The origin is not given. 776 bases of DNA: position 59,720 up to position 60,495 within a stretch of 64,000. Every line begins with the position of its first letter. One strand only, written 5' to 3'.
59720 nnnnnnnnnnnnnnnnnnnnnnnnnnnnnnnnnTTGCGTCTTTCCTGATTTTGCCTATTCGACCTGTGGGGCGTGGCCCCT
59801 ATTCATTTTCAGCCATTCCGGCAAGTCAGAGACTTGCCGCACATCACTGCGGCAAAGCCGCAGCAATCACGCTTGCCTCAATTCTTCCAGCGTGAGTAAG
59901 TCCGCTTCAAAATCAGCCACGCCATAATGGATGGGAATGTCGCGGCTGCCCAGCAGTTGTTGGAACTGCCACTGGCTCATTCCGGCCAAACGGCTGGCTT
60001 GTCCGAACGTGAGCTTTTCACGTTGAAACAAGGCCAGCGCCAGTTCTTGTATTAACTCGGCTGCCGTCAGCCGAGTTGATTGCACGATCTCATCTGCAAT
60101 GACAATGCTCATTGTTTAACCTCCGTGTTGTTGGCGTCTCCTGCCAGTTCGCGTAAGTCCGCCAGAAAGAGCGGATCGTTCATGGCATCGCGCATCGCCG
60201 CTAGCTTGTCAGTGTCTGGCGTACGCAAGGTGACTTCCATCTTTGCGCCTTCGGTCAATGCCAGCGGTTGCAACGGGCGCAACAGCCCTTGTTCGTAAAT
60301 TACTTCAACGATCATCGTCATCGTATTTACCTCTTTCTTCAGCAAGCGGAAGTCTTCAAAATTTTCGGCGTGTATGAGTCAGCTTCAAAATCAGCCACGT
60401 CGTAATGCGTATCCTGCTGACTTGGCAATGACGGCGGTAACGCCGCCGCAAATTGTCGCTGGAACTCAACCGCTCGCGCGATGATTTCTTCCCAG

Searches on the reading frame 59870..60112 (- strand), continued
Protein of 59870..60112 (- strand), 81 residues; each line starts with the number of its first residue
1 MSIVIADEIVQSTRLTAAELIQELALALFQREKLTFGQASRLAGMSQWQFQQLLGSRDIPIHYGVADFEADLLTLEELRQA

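Call 31: find_encoding_contigs(protein=P0074, flank=5000, max_places=6)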
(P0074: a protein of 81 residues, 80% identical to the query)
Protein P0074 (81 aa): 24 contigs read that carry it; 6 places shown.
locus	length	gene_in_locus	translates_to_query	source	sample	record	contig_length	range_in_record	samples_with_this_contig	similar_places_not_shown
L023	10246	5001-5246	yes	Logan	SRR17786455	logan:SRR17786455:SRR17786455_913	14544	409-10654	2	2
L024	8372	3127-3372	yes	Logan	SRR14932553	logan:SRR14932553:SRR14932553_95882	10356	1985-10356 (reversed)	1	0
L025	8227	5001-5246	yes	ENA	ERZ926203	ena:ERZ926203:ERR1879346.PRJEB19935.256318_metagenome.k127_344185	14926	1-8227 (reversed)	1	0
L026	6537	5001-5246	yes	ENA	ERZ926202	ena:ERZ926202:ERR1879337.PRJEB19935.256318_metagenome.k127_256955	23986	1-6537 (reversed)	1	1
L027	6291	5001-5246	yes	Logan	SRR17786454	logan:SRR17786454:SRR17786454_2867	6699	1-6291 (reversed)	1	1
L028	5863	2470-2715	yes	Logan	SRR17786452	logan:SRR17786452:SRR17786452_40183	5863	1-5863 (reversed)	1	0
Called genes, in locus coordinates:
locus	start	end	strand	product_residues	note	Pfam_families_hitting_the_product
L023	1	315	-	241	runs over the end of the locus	?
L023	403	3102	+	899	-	PF00753:Lactamase_B, PF23023:Anti-Pycsar_Apyc1 (weak), PF12706:Lactamase_B_2, PF16661:Lactamase_B_6, PF10996:Beta-Casp, PF07521:RMMBL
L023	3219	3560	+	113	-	PF08869:XisI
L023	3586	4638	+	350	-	PF08357:SEFIR, PF13676:TIR_2, PF03781:FGE-sulfatase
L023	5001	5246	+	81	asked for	PF03683:UPF0175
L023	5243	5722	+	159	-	PF11848:DUF3368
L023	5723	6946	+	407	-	PF25046:DUF7790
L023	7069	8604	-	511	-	PF03734:YkuD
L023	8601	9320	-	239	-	PF01551:Peptidase_M23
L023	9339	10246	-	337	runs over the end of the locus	PF08100:Dimerisation, PF00891:Methyltransf_2, PF13489:Methyltransf_23, PF01209:Ubie_methyltran (weak), PF05175:MTS (weak), PF08241:Methyltransf_11, PF08242:Methyltransf_12, PF13649:Methyltransf_25, +1 more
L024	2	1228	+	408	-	?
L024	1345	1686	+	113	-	PF08869:XisI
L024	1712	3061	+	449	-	PF08357:SEFIR, PF13676:TIR_2, PF03781:FGE-sulfatase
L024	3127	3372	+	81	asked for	PF03683:UPF0175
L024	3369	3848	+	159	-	PF11848:DUF3368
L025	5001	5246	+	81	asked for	PF03683:UPF0175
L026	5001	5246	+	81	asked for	PF03683:UPF0175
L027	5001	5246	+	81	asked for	PF03683:UPF0175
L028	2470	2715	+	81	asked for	PF03683:UPF0175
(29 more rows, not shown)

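Call 66: list_cluster_members(proteins=[P0015, window:60342-60566:-, window:60112-60321:-, window:61247-61558:-, window:60583-61254:-])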
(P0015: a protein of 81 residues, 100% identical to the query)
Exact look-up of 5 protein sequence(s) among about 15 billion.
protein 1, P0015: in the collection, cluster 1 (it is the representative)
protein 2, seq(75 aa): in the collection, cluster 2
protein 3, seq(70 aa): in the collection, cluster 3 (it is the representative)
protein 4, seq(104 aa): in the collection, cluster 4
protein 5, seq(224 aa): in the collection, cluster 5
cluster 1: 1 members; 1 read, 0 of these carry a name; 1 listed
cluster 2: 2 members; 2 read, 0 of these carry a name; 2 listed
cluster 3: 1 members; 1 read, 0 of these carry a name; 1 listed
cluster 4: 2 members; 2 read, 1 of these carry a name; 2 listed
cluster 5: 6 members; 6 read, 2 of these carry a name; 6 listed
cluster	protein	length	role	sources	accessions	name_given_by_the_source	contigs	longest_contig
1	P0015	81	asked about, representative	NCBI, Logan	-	-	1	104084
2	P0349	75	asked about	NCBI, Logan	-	-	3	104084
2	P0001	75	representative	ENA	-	-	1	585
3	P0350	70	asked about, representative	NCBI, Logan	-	-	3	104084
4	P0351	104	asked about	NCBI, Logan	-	-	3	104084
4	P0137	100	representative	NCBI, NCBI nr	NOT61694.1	MAG: hypothetical protein HOP19_15880 [Acidobacteria bacterium] | hypothetical protein [Acidobacteriota bacterium]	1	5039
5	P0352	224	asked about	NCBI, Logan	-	-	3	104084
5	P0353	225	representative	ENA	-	-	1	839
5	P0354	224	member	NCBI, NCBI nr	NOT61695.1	MAG: nucleotidyl transferase AbiEii/AbiGii toxin family protein [Acidobacteria bacterium] | nucleotidyl transferase AbiEii/AbiGii toxin family protein [Acidobacteriota bacterium]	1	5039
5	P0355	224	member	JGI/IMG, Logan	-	hypothetical protein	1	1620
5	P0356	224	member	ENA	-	-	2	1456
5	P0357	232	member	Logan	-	-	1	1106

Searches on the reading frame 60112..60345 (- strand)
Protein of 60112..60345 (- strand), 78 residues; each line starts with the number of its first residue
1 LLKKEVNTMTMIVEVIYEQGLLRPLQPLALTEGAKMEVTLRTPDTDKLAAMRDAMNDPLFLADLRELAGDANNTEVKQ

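Call 3: search_protein_families(library=pfam, max_evalue=0.1, proteins=[window:60112-60345:-])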
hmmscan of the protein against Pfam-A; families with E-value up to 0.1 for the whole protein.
seq(78 aa): 2 families
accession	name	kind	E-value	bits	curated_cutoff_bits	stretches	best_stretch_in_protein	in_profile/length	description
PF01954.22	AF2212-like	-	1.5e-10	41.8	21.6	1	9-51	1-45/59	AF2212-like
PF18604.6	PreAtp-grasp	-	0.013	16.5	27.5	1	30-76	31-76/94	Pre ATP-grasp domain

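Call 5: search_protein_families(library=ncbifam, max_evalue=0.1, proteins=[window:60112-60345:-])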
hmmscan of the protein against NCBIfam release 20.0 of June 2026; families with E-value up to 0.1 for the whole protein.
seq(78 aa): 0 families

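Call 6: search_protein_families(library=padloc, max_evalue=0.1, proteins=[window:60112-60345:-])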
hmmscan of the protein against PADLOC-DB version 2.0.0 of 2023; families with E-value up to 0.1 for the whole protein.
seq(78 aa): 0 families

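Call 42: find_related_loci(query=window:60112-60321:-, collection=metagenome_contigs, flank=4000)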
Query seq(70 aa) (70 aa) in metagenome_contigs; peptide patterns used: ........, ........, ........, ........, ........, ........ (x = any residue, [..] = any of these).
600 stretches matched a pattern (row limit reached: there are more); 7 encode a relative of the query (tblastn E <= 1e-3); 7 distinct loci.
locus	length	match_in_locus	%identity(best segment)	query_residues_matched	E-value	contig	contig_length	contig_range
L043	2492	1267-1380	58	1-38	1e-10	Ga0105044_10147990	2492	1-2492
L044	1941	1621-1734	53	1-38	5e-10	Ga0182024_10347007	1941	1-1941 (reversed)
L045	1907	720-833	53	1-38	1e-9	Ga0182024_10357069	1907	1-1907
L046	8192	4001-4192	42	1-52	1e-9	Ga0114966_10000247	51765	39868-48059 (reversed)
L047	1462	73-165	52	2-32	1e-7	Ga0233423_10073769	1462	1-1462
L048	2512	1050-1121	67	1-24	2e-7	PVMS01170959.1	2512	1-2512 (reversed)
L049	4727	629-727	55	2-32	2e-6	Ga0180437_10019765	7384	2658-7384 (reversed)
